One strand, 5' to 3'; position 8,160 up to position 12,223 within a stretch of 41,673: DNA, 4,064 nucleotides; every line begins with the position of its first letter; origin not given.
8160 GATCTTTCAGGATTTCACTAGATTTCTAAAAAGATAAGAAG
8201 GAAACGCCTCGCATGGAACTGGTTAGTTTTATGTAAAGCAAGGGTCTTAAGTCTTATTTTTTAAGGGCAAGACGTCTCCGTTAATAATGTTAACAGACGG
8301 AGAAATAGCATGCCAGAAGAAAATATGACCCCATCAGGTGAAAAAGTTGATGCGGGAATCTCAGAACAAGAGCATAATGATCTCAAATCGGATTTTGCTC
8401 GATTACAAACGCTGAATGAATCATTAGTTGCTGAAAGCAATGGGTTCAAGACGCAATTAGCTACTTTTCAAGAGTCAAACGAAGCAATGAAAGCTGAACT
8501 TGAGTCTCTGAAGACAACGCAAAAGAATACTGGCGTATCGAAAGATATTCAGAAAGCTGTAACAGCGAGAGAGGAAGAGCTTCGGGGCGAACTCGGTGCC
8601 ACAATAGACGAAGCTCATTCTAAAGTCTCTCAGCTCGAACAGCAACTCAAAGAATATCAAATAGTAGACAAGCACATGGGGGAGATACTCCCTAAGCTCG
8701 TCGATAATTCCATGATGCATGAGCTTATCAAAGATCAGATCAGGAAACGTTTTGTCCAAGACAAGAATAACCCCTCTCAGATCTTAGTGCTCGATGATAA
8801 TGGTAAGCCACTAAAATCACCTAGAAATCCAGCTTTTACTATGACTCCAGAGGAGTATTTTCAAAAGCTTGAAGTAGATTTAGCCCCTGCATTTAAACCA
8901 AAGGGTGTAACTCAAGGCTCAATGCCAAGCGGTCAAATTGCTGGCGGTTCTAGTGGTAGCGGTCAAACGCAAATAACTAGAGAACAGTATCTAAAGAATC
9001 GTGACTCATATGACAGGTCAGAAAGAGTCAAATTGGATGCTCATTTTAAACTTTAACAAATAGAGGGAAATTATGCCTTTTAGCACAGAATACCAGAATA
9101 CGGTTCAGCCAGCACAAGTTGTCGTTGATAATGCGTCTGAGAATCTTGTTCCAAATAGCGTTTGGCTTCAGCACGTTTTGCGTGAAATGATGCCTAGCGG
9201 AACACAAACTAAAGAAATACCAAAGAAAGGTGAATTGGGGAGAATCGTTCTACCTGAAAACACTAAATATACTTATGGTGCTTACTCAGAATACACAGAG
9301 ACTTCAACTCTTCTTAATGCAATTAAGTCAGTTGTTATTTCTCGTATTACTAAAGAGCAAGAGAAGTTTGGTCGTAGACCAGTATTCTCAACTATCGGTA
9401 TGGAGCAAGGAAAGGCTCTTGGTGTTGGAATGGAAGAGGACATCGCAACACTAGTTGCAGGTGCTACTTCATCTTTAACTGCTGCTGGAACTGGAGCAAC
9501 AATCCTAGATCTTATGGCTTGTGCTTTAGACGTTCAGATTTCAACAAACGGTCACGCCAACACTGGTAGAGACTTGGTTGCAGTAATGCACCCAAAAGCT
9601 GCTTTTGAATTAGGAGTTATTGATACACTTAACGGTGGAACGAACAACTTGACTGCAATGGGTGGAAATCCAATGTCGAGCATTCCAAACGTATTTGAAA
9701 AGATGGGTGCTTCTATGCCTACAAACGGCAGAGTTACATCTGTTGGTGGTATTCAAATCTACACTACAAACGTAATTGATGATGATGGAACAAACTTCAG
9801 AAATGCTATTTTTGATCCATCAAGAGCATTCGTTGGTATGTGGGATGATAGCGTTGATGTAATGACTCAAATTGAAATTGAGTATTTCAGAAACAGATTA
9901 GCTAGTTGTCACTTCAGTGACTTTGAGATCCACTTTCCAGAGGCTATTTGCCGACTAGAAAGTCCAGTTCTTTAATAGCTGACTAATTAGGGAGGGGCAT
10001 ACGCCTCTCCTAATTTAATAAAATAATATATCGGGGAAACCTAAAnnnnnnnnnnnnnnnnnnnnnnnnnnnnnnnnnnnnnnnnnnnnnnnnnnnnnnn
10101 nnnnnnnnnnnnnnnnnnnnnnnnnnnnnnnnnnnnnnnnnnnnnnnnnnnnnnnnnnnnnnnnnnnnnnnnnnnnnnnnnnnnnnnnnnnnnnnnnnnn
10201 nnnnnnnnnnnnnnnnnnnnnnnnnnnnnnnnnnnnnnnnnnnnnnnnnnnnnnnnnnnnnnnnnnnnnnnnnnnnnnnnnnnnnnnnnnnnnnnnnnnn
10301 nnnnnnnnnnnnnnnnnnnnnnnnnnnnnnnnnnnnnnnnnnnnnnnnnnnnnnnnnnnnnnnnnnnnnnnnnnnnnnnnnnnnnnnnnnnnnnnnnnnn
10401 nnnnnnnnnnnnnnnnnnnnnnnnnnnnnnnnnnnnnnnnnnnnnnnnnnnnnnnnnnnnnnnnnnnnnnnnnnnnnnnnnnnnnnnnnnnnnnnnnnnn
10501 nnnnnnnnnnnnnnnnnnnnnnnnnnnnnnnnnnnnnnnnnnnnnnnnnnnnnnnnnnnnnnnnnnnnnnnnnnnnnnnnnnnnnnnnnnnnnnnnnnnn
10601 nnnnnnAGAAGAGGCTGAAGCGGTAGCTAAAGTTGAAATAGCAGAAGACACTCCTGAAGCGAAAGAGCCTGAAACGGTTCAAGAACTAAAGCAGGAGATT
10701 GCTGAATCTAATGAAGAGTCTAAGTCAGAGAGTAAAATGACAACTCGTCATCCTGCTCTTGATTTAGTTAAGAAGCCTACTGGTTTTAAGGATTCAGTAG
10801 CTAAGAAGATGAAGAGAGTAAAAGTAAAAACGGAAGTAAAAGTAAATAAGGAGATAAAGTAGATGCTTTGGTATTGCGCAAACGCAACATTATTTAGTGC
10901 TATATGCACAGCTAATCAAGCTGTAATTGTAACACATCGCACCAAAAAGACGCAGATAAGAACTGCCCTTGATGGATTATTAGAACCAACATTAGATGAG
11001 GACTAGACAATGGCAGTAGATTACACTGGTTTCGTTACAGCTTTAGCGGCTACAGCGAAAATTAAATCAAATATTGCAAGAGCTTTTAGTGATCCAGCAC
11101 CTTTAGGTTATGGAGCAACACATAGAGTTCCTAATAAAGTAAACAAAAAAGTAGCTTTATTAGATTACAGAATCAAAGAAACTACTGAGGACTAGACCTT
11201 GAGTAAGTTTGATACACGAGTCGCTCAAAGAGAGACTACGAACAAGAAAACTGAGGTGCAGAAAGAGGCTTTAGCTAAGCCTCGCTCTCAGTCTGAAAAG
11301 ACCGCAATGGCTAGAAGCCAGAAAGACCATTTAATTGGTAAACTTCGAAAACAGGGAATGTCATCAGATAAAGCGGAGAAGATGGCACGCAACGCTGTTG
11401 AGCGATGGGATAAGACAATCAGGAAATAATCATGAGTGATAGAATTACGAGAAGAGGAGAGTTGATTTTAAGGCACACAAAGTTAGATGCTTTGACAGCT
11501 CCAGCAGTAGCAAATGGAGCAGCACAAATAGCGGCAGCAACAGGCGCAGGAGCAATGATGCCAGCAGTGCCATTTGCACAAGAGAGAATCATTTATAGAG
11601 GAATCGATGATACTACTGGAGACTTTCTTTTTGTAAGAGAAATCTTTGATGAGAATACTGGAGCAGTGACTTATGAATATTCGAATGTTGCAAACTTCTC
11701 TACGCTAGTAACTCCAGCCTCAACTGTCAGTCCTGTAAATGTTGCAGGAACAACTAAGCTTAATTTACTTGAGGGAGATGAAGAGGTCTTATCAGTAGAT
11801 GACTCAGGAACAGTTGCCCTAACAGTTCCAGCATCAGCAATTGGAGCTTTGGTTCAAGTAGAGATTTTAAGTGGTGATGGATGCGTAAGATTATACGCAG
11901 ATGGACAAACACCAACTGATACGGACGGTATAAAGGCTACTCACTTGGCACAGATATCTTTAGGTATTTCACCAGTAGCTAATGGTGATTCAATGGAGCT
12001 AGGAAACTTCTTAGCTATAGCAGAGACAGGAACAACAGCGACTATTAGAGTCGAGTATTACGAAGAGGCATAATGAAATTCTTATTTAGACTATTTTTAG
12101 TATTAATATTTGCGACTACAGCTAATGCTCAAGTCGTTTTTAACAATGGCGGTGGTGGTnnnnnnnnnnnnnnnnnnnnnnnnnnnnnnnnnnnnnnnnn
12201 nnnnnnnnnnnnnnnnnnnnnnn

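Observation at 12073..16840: Exported fibre-like protein cassette embedded in the virion-assembly operon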

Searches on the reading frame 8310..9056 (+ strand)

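Call 11: search_protein_families(library=pfam, proteins=[window:8310-9056:+], max_evalue=0.01)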
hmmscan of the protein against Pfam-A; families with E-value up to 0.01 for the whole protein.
window:8310-9056:+ (248 aa): 3 families
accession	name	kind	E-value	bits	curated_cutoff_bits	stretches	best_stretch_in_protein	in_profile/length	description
PF14662.11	KASH_CCD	-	0.00038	20.9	43.3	1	21-130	2-111/191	Coiled-coil region of CCDC155 or KASH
PF05615.18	THOC7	-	0.0025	18.5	28.7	1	23-122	19-112/136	Tho complex subunit 7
PF25078.1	DUF7801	-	0.0089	16.7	33.2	0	24-118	57-151/155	Domain of unknown function (DUF7801)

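Call 12: search_protein_families(library=phrogs, proteins=[window:8310-9056:+], max_evalue=0.001)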
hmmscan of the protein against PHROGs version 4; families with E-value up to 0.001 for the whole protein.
window:8310-9056:+ (248 aa): 1 family
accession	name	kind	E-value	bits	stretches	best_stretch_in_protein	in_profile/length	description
phrog_206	-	head and packaging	3.8e-11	44.2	1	20-228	35-248/263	head scaffolding protein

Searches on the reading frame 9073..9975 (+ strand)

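Call 5: search_protein_families(library=pfam, proteins=[window:9073-9975:+], max_evalue=0.1)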
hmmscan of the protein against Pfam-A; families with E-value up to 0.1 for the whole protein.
window:9073-9975:+ (300 aa): 1 family
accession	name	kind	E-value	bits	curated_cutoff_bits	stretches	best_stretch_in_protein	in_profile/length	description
PF25209.1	Phage_capsid_4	-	0.00012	22.9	27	1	54-251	49-208/262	Phage capsid protein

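Call 6: search_protein_families(library=phrogs, proteins=[window:9073-9975:+], max_evalue=0.01)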
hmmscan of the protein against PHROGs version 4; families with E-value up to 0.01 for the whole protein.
window:9073-9975:+ (300 aa): 0 families

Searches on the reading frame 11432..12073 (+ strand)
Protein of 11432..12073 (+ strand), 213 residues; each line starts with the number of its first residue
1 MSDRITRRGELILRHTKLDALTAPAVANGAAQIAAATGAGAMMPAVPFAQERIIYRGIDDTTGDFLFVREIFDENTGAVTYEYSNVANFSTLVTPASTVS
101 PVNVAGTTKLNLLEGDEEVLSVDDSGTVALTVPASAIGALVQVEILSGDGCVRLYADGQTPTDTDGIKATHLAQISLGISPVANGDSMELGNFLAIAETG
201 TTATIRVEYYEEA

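Call 5: search_protein_families(library=pfam, proteins=[window:11432-12073:+], max_evalue=0.1)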
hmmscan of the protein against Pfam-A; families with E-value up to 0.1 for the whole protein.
window:11432-12073:+ (213 aa): 0 families

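Call 6: search_protein_families(library=phrogs, proteins=[window:11432-12073:+], max_evalue=0.01)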
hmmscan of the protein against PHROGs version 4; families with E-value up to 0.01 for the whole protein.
window:11432-12073:+ (213 aa): 0 families

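Call 86: find_related_loci(query=A2, collection=viral_contigs, flank=10000)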
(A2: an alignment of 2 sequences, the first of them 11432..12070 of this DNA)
Query A2 (213 aa) in viral_contigs; peptide patterns used: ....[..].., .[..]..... (x = any residue, [..] = any of these).
110 stretches matched a pattern, but none encodes a relative of the query by tblastn (E <= 1e-3).

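Call 87: find_related_loci(query=A2, collection=metagenome_contigs, flank=10000)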
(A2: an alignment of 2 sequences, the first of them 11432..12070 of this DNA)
Query A2 (213 aa) in metagenome_contigs; peptide patterns used: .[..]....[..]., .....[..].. (x = any residue, [..] = any of these).
250 stretches matched a pattern, but none encodes a relative of the query by tblastn (E <= 1e-3).

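Call 88: find_homologous_proteins(query=A2)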
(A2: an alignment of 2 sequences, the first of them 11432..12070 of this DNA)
Query A2 (2 sequences) (213 aa, profile of the alignment): 3 proteins with E <= 0.001 among 8000 candidates.
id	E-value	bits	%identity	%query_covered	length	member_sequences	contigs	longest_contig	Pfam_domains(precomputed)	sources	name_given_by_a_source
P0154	3.5e-120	418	45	89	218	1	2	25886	-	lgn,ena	-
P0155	1.5e-115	403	100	100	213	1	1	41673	-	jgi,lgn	-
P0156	3.1e-83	297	69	100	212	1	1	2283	-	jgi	-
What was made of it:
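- Tried and rejected: The protein search gave only one fragment, P0156 (call 88).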

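Call 89: find_encoding_contigs(protein=P0156, flank=5000, max_places=3)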
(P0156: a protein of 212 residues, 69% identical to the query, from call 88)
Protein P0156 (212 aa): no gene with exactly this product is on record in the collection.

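Call 91: find_related_loci(query=A4, collection=metagenome_contigs, flank=10000)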
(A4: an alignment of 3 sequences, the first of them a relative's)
Query A4 (212 aa) in metagenome_contigs; peptide patterns used: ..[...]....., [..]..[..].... (x = any residue, [..] = any of these).
182 stretches matched a pattern, but none encodes a relative of the query by tblastn (E <= 1e-3).
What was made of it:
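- Tried and rejected: Scans for more syntenic relatives using the 213-aa protein: no locus in viral_contigs (call 86) or in metagenome_contigs (calls 87, 91).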

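Call 101: search_solved_structures(query=A4, max_evalue=5, show_alignments=1)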
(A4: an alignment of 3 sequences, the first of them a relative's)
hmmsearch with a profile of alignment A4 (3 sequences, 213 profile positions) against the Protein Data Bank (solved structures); distinct sequences matched with E-value up to 5: 1.
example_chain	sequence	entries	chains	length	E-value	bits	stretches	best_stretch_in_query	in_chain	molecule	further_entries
6jxg_A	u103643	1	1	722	0.15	14.9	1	75-152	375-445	Beta-glucosidase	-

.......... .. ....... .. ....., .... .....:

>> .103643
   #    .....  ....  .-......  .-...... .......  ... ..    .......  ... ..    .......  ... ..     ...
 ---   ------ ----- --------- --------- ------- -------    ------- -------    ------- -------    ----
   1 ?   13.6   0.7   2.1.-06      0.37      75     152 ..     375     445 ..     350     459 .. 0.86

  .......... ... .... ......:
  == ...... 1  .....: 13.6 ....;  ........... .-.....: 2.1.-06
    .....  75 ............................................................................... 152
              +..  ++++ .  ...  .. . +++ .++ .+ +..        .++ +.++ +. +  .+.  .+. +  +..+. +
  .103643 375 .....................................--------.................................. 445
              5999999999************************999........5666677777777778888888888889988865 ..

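Call 102: search_protein_families(library=phrogs, proteins=[P0156], max_evalue=0.01)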
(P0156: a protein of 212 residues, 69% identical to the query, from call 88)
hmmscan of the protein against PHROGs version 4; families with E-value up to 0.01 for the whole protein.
P0156 (212 aa): 0 families
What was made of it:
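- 11432..12073 (+): Conserved 213-aa protein without a signal peptide, immediately upstream. Its stop overlaps the ORF-A start (TAATG). Function unknown. No Pfam, PHROG or PDB match (calls 5, 6, 101, 102).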
